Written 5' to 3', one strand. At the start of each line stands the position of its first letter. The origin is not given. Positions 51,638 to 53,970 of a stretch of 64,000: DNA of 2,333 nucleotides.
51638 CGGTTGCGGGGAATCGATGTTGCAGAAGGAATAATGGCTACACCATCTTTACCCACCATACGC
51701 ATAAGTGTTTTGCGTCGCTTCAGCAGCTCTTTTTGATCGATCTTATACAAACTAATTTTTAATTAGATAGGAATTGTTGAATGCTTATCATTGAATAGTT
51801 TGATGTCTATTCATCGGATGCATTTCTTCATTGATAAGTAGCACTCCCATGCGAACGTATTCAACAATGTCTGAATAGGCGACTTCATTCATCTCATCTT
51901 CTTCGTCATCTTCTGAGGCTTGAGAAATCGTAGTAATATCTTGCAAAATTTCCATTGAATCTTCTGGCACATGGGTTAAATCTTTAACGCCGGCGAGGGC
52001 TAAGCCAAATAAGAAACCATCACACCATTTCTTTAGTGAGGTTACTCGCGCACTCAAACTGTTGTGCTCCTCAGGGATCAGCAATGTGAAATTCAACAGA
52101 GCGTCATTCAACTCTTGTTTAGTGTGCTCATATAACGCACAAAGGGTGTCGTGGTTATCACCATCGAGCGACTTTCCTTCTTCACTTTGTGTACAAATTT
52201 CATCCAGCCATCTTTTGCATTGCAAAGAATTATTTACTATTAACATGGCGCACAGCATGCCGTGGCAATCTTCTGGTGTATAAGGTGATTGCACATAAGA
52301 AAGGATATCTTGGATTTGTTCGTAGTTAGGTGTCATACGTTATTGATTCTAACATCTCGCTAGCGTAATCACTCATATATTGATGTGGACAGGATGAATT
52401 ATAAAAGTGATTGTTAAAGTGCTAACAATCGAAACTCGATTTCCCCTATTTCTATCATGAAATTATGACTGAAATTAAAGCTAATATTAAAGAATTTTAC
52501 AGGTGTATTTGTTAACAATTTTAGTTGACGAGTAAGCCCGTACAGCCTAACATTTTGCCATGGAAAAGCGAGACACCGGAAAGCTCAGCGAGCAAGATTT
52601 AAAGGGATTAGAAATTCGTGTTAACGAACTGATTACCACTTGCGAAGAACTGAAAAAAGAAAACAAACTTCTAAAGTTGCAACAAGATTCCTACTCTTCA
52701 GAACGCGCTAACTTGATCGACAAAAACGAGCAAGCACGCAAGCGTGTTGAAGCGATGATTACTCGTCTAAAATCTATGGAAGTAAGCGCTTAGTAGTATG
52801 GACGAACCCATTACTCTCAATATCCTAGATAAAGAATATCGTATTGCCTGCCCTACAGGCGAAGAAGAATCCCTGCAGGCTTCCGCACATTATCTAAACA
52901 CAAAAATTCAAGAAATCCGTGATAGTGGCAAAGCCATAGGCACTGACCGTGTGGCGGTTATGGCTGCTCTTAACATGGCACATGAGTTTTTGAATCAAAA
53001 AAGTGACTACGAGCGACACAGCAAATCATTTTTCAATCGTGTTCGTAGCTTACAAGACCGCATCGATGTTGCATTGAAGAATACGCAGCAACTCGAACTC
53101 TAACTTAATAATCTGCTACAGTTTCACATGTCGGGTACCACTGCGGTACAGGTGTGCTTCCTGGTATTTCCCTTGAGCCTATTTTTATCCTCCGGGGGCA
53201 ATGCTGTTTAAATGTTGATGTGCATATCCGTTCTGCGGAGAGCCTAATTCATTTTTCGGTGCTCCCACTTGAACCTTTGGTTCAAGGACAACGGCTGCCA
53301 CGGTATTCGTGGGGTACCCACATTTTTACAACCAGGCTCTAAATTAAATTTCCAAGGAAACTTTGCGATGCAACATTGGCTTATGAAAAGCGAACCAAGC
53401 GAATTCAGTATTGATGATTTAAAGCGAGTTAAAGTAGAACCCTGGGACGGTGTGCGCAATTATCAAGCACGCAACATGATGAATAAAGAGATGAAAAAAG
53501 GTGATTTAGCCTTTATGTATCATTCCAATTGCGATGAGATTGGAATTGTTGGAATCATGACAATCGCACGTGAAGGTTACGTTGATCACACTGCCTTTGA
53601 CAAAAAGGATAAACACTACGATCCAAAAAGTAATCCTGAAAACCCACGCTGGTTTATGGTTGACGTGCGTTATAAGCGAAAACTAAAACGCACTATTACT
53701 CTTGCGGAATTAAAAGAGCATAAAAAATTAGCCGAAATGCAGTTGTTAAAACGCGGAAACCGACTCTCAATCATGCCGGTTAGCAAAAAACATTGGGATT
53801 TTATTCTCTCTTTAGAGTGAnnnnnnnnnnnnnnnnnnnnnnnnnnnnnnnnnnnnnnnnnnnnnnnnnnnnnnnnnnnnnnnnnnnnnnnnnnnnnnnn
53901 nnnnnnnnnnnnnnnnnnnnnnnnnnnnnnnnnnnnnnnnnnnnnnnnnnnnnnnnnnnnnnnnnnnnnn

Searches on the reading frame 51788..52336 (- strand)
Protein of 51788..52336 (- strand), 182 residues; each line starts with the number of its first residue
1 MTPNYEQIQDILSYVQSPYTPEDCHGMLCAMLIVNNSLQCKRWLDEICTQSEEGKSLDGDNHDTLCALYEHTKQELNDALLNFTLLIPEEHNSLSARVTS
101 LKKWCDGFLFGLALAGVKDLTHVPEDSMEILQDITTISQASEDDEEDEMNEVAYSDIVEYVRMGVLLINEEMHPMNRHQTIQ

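Call 59: search_protein_families(library=pfam, proteins=[window:51788-52336:-], max_evalue=0.001)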
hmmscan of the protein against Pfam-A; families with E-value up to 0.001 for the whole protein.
window:51788-52336:- (182 aa): 1 family
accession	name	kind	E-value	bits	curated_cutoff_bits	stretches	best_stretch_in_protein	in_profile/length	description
PF03695.18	UPF0149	-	4.2e-36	125.2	25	1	7-174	2-181/181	Uncharacterised protein family (UPF0149)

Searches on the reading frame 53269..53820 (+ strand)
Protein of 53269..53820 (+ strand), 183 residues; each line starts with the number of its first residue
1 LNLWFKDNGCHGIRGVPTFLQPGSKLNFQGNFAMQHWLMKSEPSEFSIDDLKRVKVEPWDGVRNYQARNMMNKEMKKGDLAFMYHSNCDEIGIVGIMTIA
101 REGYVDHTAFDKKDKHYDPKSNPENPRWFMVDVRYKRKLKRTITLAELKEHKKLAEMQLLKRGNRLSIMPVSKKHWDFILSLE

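Call 59: search_protein_families(library=pfam, proteins=[window:53269-53820:+], max_evalue=0.001)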
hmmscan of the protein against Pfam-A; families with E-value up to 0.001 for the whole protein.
window:53269-53820:+ (183 aa): 1 family
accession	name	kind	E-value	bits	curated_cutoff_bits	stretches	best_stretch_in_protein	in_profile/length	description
PF01878.24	EVE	-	3e-60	202.9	23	1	35-181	1-144/145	EVE domain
